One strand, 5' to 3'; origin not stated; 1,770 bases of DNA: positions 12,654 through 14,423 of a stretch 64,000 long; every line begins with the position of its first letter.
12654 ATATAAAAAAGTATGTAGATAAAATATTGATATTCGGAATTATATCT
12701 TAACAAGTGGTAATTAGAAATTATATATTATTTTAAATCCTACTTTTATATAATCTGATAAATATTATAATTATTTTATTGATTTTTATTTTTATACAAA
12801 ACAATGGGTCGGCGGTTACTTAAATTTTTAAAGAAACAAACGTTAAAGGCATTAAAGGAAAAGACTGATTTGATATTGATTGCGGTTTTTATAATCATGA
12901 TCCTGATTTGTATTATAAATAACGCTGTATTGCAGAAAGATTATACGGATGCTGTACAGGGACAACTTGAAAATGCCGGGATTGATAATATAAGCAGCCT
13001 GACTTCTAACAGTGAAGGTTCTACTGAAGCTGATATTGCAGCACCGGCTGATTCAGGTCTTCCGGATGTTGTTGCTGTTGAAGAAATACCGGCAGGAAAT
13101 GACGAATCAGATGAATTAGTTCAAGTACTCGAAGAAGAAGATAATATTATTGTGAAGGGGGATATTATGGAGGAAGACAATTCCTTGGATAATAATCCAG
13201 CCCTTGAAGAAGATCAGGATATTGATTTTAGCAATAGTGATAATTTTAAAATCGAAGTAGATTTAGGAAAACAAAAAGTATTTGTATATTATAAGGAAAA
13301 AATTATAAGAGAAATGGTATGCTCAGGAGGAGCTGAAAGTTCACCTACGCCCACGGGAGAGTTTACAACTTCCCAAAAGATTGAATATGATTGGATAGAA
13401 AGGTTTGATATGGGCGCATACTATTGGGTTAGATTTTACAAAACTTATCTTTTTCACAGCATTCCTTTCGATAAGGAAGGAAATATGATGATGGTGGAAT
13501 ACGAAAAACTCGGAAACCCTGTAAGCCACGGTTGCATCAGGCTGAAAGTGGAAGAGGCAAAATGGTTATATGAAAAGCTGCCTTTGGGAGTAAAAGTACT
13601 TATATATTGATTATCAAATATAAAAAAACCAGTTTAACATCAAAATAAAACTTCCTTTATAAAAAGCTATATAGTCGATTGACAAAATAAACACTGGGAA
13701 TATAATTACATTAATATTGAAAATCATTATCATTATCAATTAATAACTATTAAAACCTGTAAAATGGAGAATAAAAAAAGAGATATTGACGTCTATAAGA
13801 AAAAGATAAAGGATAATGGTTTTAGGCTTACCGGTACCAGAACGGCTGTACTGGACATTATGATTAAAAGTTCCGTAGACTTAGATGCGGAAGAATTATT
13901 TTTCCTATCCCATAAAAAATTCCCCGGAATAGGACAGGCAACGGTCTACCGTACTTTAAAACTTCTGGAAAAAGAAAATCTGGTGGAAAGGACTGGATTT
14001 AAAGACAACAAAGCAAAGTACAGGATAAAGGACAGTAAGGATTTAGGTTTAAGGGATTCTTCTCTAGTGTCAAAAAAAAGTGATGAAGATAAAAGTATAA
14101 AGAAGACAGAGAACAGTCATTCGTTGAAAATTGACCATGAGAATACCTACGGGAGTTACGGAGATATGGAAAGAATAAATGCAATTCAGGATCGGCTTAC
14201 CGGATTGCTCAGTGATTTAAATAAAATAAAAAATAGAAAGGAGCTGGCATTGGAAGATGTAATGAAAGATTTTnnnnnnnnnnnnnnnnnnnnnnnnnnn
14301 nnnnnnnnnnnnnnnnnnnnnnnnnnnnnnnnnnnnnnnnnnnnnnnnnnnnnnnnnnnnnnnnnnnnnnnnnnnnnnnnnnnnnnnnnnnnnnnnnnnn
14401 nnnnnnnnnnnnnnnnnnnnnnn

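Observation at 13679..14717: Fur DNA-binding domain fused to a NuoE-type [2Fe-2S] flavoprotein-complex subunit, with a Fur-box-like operator over its own promoter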

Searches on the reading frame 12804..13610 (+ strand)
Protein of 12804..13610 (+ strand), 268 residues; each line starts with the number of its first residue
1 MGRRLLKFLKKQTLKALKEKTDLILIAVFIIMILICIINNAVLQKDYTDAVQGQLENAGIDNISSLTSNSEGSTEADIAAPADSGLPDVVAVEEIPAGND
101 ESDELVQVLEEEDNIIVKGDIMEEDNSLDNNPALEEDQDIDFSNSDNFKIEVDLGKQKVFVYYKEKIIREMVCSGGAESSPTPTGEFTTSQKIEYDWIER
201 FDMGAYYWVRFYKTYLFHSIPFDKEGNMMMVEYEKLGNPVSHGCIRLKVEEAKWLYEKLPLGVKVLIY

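Call 28: search_protein_families(library=pfam, proteins=[window:12804-13610:+], max_evalue=0.01)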
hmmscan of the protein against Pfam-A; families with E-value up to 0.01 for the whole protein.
window:12804-13610:+ (268 aa): 1 family
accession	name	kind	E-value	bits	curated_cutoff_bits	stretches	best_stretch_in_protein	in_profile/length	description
PF03734.19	YkuD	-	1.2e-18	68.5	23.4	1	149-267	3-146/146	L,D-transpeptidase catalytic domain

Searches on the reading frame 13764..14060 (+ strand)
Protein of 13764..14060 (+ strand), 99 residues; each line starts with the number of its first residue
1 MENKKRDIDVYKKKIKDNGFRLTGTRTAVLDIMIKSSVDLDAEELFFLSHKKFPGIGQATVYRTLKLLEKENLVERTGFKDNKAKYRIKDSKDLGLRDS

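Call 43: search_protein_representatives(protein=window:13764-14060:+)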
Query: 99 residues. Proteins with E-value up to 0.001 (for the whole library): 1005; up to 1e-10: 15; up to 1e-30: 0. The best 150 are listed.
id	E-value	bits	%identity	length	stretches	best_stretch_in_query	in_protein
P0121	3.3e-30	120.4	63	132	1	1-93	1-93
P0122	1.0e-15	74.0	69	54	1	1-54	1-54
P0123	7.6e-14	68.1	43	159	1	10-92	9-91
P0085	7.6e-14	68.1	41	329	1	4-89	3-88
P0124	3.0e-12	62.9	41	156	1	11-90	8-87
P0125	3.8e-12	62.6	50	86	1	7-76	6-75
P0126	9.2e-12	61.4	47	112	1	16-88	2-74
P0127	2.4e-11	60.0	41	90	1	10-89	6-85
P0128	2.5e-11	60.0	45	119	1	15-88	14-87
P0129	4.3e-11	59.3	44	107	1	13-90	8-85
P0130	4.5e-11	59.2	42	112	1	7-90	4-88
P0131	5.3e-11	59.0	33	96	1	1-91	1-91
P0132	6.3e-11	58.7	43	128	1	16-91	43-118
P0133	8.2e-11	58.4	44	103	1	5-85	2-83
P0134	9.5e-11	58.2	49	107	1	12-76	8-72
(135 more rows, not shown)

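Call 56: search_solved_structures(query=window:13764-14060:+, max_evalue=0.001, show_alignments=2)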
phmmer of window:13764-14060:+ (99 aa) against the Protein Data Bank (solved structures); distinct sequences matched with E-value up to 0.001: 13.
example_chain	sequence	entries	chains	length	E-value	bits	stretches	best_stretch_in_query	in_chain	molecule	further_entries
4raz_A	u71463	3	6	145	3.7e-12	49.8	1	12-89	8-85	DNA-binding transcriptional dual regulator of siderophore biosynthesis and transport(Fur f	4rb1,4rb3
4ray_A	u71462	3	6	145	5.7e-12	49.2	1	13-89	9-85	DNA-binding transcriptional dual regulator of siderophore biosynthesis and transport(Fur f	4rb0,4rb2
9ire_A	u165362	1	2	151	1.6e-10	44.6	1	8-89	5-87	Ferric uptake regulation protein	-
5fd6_A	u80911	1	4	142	3.3e-08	37.2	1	16-88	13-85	Ferric uptake regulation protein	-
5fd5_A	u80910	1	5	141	3.3e-08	37.2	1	16-88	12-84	Ferric uptake regulation protein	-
2fe3_A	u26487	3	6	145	5.2e-07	33.4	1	13-87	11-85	Peroxide operon regulator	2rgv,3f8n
6d57_A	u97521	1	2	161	5.4e-06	30.1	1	8-89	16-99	Ferric uptake regulation protein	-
4ets_A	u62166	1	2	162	5.6e-06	30.1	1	8-89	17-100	Ferric uptake regulation protein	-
4i7h_A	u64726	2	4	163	7.1e-06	29.7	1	13-79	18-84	peroxide stress sensing regulator | Peroxide stress regulator PerR, FUR family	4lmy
2xig_A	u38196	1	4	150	6.6e-05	26.6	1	10-87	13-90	FERRIC UPTAKE REGULATION PROTEIN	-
5nl9_A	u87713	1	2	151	0.00013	25.7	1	7-80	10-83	Transcriptional regulator (FUR family)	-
6dk4_A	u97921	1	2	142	0.00024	24.9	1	15-91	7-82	Ferric uptake regulation protein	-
3eyy_A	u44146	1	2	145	0.00037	24.2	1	11-90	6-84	Putative iron uptake regulatory protein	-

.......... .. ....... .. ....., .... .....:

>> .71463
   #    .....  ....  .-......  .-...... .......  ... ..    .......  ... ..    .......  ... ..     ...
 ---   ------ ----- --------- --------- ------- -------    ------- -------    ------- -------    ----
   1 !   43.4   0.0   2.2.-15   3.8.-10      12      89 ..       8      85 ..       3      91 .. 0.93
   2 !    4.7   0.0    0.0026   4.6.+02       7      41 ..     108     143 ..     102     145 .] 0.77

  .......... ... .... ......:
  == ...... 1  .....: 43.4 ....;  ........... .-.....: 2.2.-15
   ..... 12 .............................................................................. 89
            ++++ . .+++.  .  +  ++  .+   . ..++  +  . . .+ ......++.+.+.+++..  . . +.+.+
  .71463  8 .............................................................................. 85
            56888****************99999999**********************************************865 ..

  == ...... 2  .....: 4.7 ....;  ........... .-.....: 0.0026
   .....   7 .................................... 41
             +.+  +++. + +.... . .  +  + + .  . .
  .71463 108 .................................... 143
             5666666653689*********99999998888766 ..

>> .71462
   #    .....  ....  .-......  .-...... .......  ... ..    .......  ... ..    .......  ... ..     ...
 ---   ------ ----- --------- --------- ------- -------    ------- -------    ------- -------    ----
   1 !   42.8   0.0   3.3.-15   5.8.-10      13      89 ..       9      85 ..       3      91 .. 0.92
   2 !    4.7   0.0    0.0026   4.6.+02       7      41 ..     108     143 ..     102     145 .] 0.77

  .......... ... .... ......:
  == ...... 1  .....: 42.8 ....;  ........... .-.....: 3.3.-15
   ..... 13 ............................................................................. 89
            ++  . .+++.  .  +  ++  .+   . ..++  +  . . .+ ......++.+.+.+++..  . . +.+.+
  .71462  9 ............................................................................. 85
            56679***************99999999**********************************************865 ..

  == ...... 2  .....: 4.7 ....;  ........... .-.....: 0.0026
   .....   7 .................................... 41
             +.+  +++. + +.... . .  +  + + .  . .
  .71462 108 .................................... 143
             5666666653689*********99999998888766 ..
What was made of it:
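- On Fur family (PF01475): The sequence aligns to MgFur (call 56).
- They align to R21, T23, R26, T60, Y62 and R63 (call 56).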

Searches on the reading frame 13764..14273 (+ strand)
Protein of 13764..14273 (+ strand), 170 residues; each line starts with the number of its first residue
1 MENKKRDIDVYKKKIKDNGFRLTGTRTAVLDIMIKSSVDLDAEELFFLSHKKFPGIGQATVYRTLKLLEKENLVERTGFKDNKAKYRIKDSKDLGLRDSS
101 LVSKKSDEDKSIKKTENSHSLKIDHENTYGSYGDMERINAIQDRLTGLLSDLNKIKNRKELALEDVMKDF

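Call 52: find_related_loci(query=A3, collection=metagenome_contigs, flank=4000)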
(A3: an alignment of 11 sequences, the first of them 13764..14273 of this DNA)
Query A3 (170 aa) in metagenome_contigs; peptide patterns used: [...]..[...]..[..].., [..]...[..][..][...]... (x = any residue, [..] = any of these).
600 stretches matched a pattern (row limit reached: there are more); 294 encode a relative of the query (tblastn E <= 1e-3); the best 80 are kept; 80 distinct loci.
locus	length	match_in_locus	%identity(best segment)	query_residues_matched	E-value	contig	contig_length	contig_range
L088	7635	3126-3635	57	1-170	4e-58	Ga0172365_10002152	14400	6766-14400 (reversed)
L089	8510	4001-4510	57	1-170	9e-58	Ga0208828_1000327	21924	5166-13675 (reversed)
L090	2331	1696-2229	56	1-170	4e-56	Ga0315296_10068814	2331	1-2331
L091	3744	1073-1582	54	1-170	3e-53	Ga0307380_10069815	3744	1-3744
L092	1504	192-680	52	1-170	7e-47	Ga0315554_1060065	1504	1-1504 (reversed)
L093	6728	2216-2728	49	1-170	7e-43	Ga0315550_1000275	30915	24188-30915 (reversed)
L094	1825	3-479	47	20-170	2e-40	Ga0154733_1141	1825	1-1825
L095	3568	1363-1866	45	3-170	3e-36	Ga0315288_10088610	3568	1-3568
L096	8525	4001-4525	33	1-170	8e-25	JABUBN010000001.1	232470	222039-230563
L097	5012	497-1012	34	4-170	7e-25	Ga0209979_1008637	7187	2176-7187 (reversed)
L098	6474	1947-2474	35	1-170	2e-24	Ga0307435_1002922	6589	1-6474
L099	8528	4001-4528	35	1-170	8e-23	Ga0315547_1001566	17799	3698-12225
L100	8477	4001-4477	36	14-169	1e-22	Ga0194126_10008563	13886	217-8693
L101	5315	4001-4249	45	11-93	9e-19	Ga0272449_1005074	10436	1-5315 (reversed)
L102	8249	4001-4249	45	11-93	2e-18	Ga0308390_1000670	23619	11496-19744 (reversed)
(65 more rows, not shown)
